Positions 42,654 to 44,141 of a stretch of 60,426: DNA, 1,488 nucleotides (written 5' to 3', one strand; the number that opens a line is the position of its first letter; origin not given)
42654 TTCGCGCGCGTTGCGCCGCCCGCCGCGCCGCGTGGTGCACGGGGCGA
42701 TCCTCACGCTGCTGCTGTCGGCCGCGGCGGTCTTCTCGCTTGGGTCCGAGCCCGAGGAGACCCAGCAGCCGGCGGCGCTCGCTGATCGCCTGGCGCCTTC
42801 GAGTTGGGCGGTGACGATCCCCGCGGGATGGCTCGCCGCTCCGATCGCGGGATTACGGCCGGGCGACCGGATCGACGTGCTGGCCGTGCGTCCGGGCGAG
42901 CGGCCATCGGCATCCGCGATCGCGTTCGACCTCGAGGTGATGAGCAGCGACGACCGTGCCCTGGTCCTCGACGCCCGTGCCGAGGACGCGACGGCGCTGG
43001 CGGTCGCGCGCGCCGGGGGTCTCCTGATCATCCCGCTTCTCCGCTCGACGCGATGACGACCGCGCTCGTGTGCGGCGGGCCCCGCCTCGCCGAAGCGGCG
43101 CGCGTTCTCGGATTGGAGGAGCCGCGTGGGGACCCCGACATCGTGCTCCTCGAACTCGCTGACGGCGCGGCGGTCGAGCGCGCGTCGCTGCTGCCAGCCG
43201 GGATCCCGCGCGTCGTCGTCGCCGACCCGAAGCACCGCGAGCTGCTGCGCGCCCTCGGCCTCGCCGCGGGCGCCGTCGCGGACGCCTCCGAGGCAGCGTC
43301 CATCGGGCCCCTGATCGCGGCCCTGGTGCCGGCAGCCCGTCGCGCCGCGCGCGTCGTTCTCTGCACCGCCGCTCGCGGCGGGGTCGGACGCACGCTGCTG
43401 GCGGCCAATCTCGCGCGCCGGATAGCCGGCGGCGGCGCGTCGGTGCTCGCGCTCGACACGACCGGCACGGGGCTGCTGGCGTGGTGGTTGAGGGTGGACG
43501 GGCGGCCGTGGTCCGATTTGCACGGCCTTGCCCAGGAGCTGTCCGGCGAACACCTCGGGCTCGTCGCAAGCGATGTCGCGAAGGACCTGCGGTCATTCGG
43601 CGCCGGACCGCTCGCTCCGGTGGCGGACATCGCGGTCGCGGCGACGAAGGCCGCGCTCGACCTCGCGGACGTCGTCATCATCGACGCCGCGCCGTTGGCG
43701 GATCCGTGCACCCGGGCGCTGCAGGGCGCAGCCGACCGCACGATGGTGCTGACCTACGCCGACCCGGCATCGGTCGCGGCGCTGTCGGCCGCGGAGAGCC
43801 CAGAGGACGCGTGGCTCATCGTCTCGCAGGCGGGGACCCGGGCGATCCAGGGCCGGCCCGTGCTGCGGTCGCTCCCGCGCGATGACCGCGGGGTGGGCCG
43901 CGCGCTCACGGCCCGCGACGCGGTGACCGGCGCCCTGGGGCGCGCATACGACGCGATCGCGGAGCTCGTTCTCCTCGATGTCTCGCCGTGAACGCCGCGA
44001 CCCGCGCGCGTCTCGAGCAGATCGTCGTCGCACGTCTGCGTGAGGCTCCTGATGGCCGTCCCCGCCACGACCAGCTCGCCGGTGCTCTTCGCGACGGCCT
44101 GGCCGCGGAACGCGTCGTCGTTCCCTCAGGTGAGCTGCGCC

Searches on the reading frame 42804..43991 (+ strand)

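Call 63: search_protein_families(library=pfam, proteins=[window:42804-43991:+], max_evalue=0.1)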
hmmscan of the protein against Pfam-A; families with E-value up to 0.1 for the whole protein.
window:42804-43991:+ (395 aa): 5 families
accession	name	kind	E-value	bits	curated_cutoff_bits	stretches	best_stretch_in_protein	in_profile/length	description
PF06564.18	CBP_BcsQ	-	0.00079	19.5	21.3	1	187-342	6-170/234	Cellulose biosynthesis protein BcsQ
PF13614.12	AAA_31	-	0.0026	18.1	27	1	183-219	2-38/177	AAA domain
PF01656.29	CbiA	-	0.0029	18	25.4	1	188-219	4-35/125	CobQ/CobB/MinD/ParA nucleotide binding domain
PF13481.12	AAA_25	-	0.017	15.2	27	1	182-295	32-151/195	AAA domain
PF10609.15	ParA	-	0.027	14.3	27.1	1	183-219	4-40/246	NUBPL iron-transfer P-loop NTPase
